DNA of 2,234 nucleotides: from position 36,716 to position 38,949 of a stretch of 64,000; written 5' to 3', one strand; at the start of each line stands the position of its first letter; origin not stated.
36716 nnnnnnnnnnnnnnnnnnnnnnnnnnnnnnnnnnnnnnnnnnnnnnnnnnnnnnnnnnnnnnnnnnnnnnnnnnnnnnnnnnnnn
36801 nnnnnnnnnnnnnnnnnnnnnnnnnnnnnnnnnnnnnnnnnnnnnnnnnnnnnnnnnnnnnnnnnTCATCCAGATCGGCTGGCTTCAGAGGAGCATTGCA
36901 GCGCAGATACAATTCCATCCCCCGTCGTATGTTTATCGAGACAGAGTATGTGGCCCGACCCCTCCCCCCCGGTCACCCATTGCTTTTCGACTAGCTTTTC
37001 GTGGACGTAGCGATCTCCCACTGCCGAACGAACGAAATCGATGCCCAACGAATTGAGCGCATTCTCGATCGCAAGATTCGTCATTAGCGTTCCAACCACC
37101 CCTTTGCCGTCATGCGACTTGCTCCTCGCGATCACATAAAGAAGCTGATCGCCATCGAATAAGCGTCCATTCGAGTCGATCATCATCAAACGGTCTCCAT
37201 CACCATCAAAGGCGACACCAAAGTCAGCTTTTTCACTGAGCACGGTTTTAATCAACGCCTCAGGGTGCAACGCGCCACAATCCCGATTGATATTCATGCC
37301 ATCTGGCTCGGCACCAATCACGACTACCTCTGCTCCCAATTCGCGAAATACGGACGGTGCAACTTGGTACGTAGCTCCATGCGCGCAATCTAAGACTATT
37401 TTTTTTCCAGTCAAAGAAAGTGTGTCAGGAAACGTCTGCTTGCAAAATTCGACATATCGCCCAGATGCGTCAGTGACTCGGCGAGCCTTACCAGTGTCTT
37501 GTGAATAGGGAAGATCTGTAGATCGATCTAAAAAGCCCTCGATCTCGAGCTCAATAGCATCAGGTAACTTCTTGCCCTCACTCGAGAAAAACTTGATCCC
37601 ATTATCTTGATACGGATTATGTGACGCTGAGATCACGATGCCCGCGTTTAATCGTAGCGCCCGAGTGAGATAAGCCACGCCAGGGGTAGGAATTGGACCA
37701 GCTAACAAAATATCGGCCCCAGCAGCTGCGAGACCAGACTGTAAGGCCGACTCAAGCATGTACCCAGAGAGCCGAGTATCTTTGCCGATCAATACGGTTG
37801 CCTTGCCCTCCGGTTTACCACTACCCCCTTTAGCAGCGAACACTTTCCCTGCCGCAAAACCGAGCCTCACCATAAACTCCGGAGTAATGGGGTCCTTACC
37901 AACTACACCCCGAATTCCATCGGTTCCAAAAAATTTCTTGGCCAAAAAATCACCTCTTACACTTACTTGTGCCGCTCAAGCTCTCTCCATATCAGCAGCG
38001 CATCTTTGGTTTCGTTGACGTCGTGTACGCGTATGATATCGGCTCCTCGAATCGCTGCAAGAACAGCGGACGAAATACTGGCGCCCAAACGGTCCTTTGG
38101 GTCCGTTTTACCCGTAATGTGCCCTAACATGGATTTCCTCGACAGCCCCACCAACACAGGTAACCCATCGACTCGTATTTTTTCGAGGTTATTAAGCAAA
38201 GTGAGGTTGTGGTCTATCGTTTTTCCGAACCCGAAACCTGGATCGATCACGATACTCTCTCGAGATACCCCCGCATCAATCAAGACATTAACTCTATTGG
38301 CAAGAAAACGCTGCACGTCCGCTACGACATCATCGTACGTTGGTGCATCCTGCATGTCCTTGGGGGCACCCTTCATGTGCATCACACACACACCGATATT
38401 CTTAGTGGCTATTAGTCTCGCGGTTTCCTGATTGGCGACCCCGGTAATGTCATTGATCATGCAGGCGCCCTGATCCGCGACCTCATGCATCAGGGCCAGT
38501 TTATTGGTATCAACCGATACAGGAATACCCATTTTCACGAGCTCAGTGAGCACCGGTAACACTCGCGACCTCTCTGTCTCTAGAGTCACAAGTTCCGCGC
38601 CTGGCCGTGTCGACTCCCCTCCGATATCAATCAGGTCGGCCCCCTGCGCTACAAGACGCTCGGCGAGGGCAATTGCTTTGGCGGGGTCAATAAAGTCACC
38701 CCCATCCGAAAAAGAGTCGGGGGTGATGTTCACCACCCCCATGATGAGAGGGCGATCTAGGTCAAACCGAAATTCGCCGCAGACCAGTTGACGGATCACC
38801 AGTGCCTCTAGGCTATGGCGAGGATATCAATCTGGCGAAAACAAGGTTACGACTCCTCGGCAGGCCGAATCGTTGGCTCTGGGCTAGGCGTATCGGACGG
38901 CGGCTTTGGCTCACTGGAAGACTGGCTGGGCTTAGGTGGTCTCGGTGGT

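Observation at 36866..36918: glmM and pstS are joined at one breakpoint: glmM lacks its 3' end and pstS lacks its 5' end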

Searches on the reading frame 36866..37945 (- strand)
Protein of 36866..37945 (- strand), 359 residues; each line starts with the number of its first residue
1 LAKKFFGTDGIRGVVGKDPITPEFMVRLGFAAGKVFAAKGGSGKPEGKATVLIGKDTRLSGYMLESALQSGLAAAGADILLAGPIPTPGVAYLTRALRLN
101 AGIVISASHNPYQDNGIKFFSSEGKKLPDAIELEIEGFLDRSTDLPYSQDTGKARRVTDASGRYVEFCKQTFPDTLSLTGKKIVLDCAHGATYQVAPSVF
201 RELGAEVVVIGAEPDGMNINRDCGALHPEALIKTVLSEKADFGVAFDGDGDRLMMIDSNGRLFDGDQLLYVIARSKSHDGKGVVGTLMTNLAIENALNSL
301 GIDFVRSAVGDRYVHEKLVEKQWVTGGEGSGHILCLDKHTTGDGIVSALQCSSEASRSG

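Call 3: search_protein_families(library=pfam, proteins=[window:36866-37945:-])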
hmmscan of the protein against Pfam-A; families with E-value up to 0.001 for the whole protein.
window:36866-37945:- (359 aa): 3 families
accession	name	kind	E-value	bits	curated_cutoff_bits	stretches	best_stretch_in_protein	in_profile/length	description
PF02878.22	PGM_PMM_I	-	4.1e-42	143.6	22.5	1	4-141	2-133/138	Phosphoglucomutase/phosphomannomutase, alpha/beta/alpha domain I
PF02880.22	PGM_PMM_III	-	3.4e-28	98.5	20.7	1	264-357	1-99/115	Phosphoglucomutase/phosphomannomutase, alpha/beta/alpha domain III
PF02879.22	PGM_PMM_II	-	9.4e-19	68.3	29.3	1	163-260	2-103/103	Phosphoglucomutase/phosphomannomutase, alpha/beta/alpha domain II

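Call 6: find_related_loci(query=window:36866-37945:-, collection=genome_contigs, flank=10000)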
Query window:36866-37945:- (359 aa) in genome_contigs; peptide patterns used: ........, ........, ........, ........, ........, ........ (x = any residue, [..] = any of these).
600 stretches matched a pattern (row limit reached: there are more); 596 encode a relative of the query (tblastn E <= 1e-3); the best 80 are kept; 80 distinct loci.
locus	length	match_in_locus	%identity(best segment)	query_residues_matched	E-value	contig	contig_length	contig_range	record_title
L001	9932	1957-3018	64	1-353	1e-153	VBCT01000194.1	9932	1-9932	MAG: Betaproteobacteria bacterium isolate BP_24 14_0903_02_30cm_scaffold_14476, whole genome shotgun sequence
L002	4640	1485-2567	64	1-358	4e-155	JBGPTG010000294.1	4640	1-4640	MAG: Gammaproteobacteria bacterium isolate OBJ1_062018_110_74 k141_1146340_length_4640_cov_32.9575, whole genome shotgun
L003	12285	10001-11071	61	1-358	2e-150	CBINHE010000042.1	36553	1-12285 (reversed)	MAG TPA_asm: uncultured Oxalobacteraceae bacterium isolate SRR16817059_binner123_Refined_21 genome assembly, contig: ERZ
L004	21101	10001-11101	61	1-359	4e-150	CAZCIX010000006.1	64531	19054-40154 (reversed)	MAG TPA_asm: uncultured Burkholderiaceae bacterium isolate SRP278252_co1_297 genome assembly, contig: NODE_550_length_64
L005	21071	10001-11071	63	3-359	1e-149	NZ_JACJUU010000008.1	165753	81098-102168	Pusillimonas minor strain YC-7-48 NODE_14_length_165753_cov_66.200607_cov_66.200607, whole genome shotgun sequence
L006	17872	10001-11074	63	1-358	2e-149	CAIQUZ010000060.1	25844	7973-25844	MAG: uncultured beta proteobacterium isolate Kiruna2_bin-0604 genome assembly, contig: bin-0604:060/129, whole genome sh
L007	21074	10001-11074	62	1-358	3e-149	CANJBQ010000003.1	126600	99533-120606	MAG: Burkholderiaceae bacterium isolate RH-23may17-1242 genome assembly, contig: RH-23may17-C879, whole genome shotgun s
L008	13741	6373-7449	64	1-359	2e-148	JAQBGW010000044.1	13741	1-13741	MAG: Betaproteobacteria bacterium isolate MAG_451_bin-14 451_bin-14_ctg-044, whole genome shotgun sequence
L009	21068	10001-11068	60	1-357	6e-148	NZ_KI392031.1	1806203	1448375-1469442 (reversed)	Oxalobacter paraformigenes strain HOxBLS supercont2.2, whole genome shotgun sequence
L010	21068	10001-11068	62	1-357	9e-148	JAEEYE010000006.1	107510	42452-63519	MAG: Oxalobacter sp. isolate Tb.RUG.538 NODE_410_length_107510_cov_1.405967, whole genome shotgun sequence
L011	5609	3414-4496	63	1-359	2e-148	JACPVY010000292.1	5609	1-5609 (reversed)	MAG: Burkholderiales bacterium isolate NC_groundwater_797_Pr6_B-0.1um_51_7 kurt_kritikos_18_scaffold_296566, whole genom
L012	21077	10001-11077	61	1-359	2e-147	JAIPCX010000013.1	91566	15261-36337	MAG: Polynucleobacter sp. isolate Tobar2m-G34 Tobar2m-C144, whole genome shotgun sequence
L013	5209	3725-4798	61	1-359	8e-149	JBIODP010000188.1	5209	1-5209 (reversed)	MAG: Burkholderiales bacterium isolate GcC11-1 k141_576551_length_5209_cov_13.0000, whole genome shotgun sequence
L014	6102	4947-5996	64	1-350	2e-147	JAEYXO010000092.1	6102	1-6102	MAG: Proteobacteria bacterium isolate OH_CBlB_315 k127_329878, whole genome shotgun sequence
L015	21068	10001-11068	62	3-359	1e-146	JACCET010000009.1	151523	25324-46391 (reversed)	Alcaligenaceae bacterium strain CAII-52 NODE_9_length_151523_cov_88.498243, whole genome shotgun sequence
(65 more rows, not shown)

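Call 7: find_encoding_contigs(protein=window:36866-37945:-, flank=10000, max_places=10)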
Protein window:36866-37945:- (359 aa): no gene with exactly this product is on record in the collection.

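Call 8: find_homologous_proteins(query=window:36866-37945:-)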
Query window:36866-37945:- (359 aa): 8000 proteins with E <= 0.001 among 8000 candidates; the best 120 are listed.
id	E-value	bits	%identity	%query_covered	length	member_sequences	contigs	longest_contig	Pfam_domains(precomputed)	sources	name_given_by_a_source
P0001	4.3e-230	781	99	98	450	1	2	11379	PF02878.23,PF00408.27,PF02879.23,PF02880.23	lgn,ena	-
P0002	2.3e-229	778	99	98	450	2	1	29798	PF02878.23,PF00408.27,PF02879.23,PF02880.23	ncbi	-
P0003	1.0e-228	776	99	98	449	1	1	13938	PF02878.23,PF00408.27,PF02879.23,PF02880.23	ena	-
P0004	1.6e-228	776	99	98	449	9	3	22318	PF02878.23,PF00408.27,PF02879.23,PF02880.23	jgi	-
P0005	1.7e-228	775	99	98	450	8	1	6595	PF02878.23,PF00408.27,PF02879.23,PF02880.23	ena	-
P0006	3.2e-228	775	99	98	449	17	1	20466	PF02878.23,PF00408.27,PF02879.23,PF02880.23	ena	-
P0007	2.3e-226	768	98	98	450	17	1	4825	PF02878.23,PF00408.27,PF02879.23,PF02880.23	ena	-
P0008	7.0e-221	750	98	96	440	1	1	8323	PF02878.23,PF00408.27,PF02879.23,PF02880.23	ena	-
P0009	6.1e-166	570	73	97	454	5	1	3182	PF02878.23,PF00408.27,PF02879.23,PF02880.23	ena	-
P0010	1.9e-165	568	71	99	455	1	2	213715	PF02878.23,PF00408.27,PF02879.23,PF02880.23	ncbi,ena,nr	ncbi:MAG: phosphoglucosamine mutase [Proteobacteria bacterium]|nr:phosphoglucosamine mutase [Pseudom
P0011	4.9e-165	567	72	97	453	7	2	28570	PF02878.23,PF00408.27,PF02879.23,PF02880.23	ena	-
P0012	2.1e-164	565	71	100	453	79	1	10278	PF02878.23,PF00408.27,PF02879.23,PF02880.23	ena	-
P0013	4.3e-164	564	72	97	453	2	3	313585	PF02878.23,PF00408.27,PF02879.23,PF02880.23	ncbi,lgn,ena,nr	ncbi:MAG: phosphoglucosamine mutase [Proteobacteria bacterium]|nr:phosphoglucosamine mutase [Pseudom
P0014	4.3e-164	564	72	97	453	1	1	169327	PF02878.23,PF00408.27,PF02879.23,PF02880.23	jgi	-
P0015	8.1e-164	563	72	97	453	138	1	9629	PF02878.23,PF00408.27,PF02879.23,PF02880.23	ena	-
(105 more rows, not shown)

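Call 10: find_encoding_contigs(protein=P0002, flank=10000, max_places=6)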
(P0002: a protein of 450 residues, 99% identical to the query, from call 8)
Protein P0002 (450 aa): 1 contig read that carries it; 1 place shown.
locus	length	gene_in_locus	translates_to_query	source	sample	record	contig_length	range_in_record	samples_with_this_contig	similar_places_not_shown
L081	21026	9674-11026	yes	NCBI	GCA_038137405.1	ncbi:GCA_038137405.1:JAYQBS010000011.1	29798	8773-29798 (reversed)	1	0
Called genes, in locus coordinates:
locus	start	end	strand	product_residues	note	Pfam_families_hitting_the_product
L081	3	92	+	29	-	?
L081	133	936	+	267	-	PF01113:DapB_N, PF05173:DapB_C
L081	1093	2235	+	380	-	PF00988:CPSase_sm_chain, PF00117:GATase, PF07722:Peptidase_C26 (faint)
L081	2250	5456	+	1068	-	PF25596:CPSase_L_D1, PF02786:CPSase_L_D2, PF02787:CPSase_L_D3, PF25596:CPSase_L_D1, PF02655:ATP-grasp_3, PF02786:CPSase_L_D2, PF02222:ATP-grasp, PF02142:MGS, +3 more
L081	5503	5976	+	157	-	PF03449:GreA_GreB_N, PF01272:GreA_GreB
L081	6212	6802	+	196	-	PF01728:FtsJ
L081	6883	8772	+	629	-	PF06480:FtsH_ext, PF06068:TIP49 (weak), PF00004:AAA, PF07728:AAA_5 (faint), PF17862:AAA_lid_3, PF01434:Peptidase_M41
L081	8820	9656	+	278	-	PF00809:Pterin_bind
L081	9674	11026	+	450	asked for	PF02878:PGM_PMM_I, PF02879:PGM_PMM_II, PF02880:PGM_PMM_III, PF00408:PGM_PMM_IV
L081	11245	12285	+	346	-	PF12849:PBP_like_2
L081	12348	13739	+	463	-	PF12501:DUF3708, PF00528:BPD_transp_1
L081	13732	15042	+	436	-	PF11812:DUF3333, PF00528:BPD_transp_1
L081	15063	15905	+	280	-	PF02463:SMC_N (weak), PF00005:ABC_tran, PF13304:AAA_21 (weak)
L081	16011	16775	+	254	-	PF00121:TIM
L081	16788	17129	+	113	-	PF03840:SecG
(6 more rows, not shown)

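Call 11: find_encoding_contigs(protein=P0004, flank=10000, max_places=6)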
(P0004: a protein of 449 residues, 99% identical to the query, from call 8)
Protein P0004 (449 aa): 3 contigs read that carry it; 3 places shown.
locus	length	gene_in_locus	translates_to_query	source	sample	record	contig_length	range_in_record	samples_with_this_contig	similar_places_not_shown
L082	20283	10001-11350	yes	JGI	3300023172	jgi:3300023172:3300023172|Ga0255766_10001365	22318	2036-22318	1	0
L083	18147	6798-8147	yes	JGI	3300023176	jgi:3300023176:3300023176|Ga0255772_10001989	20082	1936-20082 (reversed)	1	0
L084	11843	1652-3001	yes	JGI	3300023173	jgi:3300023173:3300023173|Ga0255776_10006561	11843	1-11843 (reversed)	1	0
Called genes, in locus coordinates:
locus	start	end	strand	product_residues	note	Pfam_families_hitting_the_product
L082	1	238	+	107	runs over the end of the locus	PF04355:BamE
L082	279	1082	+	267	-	PF01113:DapB_N, PF05173:DapB_C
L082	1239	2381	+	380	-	PF00988:CPSase_sm_chain, PF00117:GATase, PF07722:Peptidase_C26 (faint)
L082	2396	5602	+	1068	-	PF25596:CPSase_L_D1, PF02786:CPSase_L_D2, PF02787:CPSase_L_D3, PF25596:CPSase_L_D1, PF02655:ATP-grasp_3, PF02786:CPSase_L_D2, PF02222:ATP-grasp, PF02142:MGS, +3 more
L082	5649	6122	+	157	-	PF03449:GreA_GreB_N, PF01272:GreA_GreB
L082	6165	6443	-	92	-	PF01985:CRS1_YhbY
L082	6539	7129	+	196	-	PF01728:FtsJ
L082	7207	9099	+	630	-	PF06480:FtsH_ext, PF06068:TIP49 (weak), PF00004:AAA, PF07728:AAA_5 (faint), PF17862:AAA_lid_3, PF01434:Peptidase_M41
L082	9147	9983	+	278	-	PF00809:Pterin_bind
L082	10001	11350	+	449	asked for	PF02878:PGM_PMM_I, PF02879:PGM_PMM_II, PF02880:PGM_PMM_III, PF00408:PGM_PMM_IV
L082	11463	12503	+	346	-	PF12849:PBP_like_2, PF12727:PBP_like (faint)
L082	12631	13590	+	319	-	PF00528:BPD_transp_1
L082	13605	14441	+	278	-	PF00528:BPD_transp_1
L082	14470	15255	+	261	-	PF02463:SMC_N (weak), PF13175:AAA_15, PF00005:ABC_tran, PF13304:AAA_21 (faint)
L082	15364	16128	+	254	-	PF00121:TIM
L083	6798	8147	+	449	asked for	PF02878:PGM_PMM_I, PF02879:PGM_PMM_II, PF02880:PGM_PMM_III, PF00408:PGM_PMM_IV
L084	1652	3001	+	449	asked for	PF02878:PGM_PMM_I, PF02879:PGM_PMM_II, PF02880:PGM_PMM_III, PF00408:PGM_PMM_IV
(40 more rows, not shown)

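Call 12: find_encoding_contigs(protein=P0006, flank=10000, max_places=6)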
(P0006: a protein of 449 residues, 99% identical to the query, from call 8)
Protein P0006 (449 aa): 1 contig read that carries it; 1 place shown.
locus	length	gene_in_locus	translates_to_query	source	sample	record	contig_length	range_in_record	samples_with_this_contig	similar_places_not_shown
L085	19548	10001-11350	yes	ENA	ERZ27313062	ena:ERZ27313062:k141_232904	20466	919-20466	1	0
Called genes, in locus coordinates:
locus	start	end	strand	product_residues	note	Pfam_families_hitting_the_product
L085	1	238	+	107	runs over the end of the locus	PF04355:BamE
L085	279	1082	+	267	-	PF01113:DapB_N, PF05173:DapB_C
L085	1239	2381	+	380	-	PF00988:CPSase_sm_chain, PF00117:GATase, PF07722:Peptidase_C26 (faint)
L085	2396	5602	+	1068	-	PF25596:CPSase_L_D1, PF02786:CPSase_L_D2, PF02787:CPSase_L_D3, PF25596:CPSase_L_D1, PF02655:ATP-grasp_3, PF02786:CPSase_L_D2, PF02222:ATP-grasp, PF02142:MGS, +3 more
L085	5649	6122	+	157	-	PF03449:GreA_GreB_N, PF01272:GreA_GreB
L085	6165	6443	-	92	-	PF01985:CRS1_YhbY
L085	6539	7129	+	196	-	PF01728:FtsJ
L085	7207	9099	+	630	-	PF06480:FtsH_ext, PF06068:TIP49 (weak), PF00004:AAA, PF07728:AAA_5 (faint), PF17862:AAA_lid_3, PF01434:Peptidase_M41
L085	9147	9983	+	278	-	PF00809:Pterin_bind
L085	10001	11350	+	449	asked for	PF02878:PGM_PMM_I, PF02879:PGM_PMM_II, PF02880:PGM_PMM_III, PF00408:PGM_PMM_IV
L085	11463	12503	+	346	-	PF12849:PBP_like_2, PF12727:PBP_like (faint)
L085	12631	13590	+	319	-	PF00528:BPD_transp_1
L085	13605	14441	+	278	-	PF00528:BPD_transp_1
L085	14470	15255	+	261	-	PF02463:SMC_N (weak), PF13175:AAA_15, PF00005:ABC_tran, PF13304:AAA_21 (faint)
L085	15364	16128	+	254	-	PF00121:TIM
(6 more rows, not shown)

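Call 43: find_encoding_contigs(protein=P0135, flank=10000, max_places=4)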
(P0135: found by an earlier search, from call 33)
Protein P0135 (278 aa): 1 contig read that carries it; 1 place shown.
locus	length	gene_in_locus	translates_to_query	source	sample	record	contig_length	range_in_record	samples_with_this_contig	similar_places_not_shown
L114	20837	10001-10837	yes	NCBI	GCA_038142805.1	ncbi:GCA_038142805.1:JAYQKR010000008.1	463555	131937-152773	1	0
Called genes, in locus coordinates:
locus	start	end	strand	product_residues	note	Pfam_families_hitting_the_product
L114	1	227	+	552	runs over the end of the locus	PF02463:SMC_N, PF13476:AAA_23, PF13304:AAA_21 (faint)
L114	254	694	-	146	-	PF01475:FUR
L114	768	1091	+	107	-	PF04355:BamE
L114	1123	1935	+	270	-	PF01113:DapB_N, PF05173:DapB_C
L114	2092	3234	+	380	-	PF00988:CPSase_sm_chain, PF00117:GATase, PF07722:Peptidase_C26 (faint)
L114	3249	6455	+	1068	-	PF25596:CPSase_L_D1, PF02786:CPSase_L_D2, PF02787:CPSase_L_D3, PF25596:CPSase_L_D1, PF02655:ATP-grasp_3, PF02786:CPSase_L_D2, PF02222:ATP-grasp, PF02142:MGS, +3 more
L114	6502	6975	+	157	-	PF03449:GreA_GreB_N, PF01272:GreA_GreB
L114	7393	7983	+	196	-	PF01728:FtsJ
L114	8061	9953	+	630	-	PF06480:FtsH_ext, PF06068:TIP49 (weak), PF00004:AAA, PF07728:AAA_5 (faint), PF17862:AAA_lid_3, PF01434:Peptidase_M41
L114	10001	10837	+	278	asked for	PF00809:Pterin_bind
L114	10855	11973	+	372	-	PF02878:PGM_PMM_I, PF02879:PGM_PMM_II, PF02880:PGM_PMM_III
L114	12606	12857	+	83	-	-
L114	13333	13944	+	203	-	PF00528:BPD_transp_1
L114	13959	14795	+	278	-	PF00528:BPD_transp_1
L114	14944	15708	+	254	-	PF00121:TIM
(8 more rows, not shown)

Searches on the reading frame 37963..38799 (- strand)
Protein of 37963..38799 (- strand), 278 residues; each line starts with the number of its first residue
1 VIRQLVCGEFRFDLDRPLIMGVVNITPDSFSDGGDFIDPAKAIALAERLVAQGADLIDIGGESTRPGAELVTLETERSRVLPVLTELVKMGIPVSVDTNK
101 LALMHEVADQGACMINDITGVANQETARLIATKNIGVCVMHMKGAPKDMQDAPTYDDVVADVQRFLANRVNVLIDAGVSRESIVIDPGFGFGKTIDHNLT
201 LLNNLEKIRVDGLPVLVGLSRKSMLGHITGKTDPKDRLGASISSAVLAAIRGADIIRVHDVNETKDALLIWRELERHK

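Call 16: find_encoding_contigs(protein=window:37963-38799:-, flank=10000, max_places=10)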
Protein window:37963-38799:- (278 aa): 6 contigs read that carry it; 6 places shown.
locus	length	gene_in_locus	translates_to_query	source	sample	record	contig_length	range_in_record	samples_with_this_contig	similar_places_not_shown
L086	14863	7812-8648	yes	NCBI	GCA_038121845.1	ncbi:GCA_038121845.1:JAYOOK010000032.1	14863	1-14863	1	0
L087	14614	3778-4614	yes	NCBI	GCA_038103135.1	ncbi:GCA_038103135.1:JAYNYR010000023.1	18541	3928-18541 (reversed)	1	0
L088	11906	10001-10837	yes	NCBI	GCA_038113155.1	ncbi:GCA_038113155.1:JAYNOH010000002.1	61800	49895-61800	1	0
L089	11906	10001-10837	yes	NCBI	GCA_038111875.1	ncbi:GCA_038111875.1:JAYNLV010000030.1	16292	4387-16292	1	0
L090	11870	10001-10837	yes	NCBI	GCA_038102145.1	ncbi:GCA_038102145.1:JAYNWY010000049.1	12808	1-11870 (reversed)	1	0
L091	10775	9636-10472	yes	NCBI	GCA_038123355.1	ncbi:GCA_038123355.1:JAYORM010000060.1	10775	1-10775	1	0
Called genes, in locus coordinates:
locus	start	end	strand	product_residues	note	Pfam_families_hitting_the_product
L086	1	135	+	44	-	?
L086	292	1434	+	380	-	PF00988:CPSase_sm_chain, PF00117:GATase, PF07722:Peptidase_C26 (faint)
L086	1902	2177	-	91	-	-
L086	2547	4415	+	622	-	PF02787:CPSase_L_D3, PF25596:CPSase_L_D1, PF02222:ATP-grasp, PF02655:ATP-grasp_3, PF02786:CPSase_L_D2, PF07478:Dala_Dala_lig_C (weak), PF15632:ATPgrasp_Ter (weak), PF02142:MGS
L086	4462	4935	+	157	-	PF03449:GreA_GreB_N, PF01272:GreA_GreB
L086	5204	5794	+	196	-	PF01728:FtsJ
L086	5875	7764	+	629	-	PF06480:FtsH_ext, PF06068:TIP49 (weak), PF00004:AAA, PF07728:AAA_5 (faint), PF17862:AAA_lid_3, PF01434:Peptidase_M41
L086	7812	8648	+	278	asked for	PF00809:Pterin_bind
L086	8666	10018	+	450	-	PF02878:PGM_PMM_I, PF02879:PGM_PMM_II, PF02880:PGM_PMM_III, PF00408:PGM_PMM_IV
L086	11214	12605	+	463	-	PF12501:DUF3708, PF00528:BPD_transp_1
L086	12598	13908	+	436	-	PF11812:DUF3333, PF00528:BPD_transp_1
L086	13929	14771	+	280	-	PF02463:SMC_N (weak), PF00005:ABC_tran, PF13304:AAA_21 (weak)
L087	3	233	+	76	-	?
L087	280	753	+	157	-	PF03449:GreA_GreB_N, PF01272:GreA_GreB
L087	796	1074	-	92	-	PF01985:CRS1_YhbY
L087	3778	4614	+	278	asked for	PF00809:Pterin_bind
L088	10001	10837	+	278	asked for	PF00809:Pterin_bind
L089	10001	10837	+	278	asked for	PF00809:Pterin_bind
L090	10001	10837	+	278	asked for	PF00809:Pterin_bind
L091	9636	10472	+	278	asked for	PF00809:Pterin_bind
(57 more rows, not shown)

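Call 33: list_cluster_members(proteins=[P0002, window:37963-38799:-, window:35004-35963:-])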
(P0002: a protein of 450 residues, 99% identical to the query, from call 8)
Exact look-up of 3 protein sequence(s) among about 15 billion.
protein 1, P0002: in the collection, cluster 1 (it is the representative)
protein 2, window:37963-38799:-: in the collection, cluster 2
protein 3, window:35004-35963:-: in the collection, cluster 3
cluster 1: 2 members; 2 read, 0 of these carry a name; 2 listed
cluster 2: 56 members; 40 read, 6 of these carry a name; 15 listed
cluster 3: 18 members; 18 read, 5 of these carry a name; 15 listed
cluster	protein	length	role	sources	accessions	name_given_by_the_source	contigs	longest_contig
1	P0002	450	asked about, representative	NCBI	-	-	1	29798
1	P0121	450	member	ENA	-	-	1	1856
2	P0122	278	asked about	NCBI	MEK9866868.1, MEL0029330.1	MAG: dihydropteroate synthase [Betaproteobacteria bacterium]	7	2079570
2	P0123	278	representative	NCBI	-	-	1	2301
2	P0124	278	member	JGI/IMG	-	dihydropteroate synthase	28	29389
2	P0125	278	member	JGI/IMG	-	dihydropteroate synthase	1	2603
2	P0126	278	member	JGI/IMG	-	dihydropteroate synthase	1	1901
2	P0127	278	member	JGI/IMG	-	dihydropteroate synthase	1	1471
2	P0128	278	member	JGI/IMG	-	dihydropteroate synthase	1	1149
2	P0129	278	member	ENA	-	-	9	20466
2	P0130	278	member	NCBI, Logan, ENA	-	-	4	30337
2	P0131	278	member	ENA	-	-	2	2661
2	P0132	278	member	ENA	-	-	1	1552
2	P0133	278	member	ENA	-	-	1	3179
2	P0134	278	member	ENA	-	-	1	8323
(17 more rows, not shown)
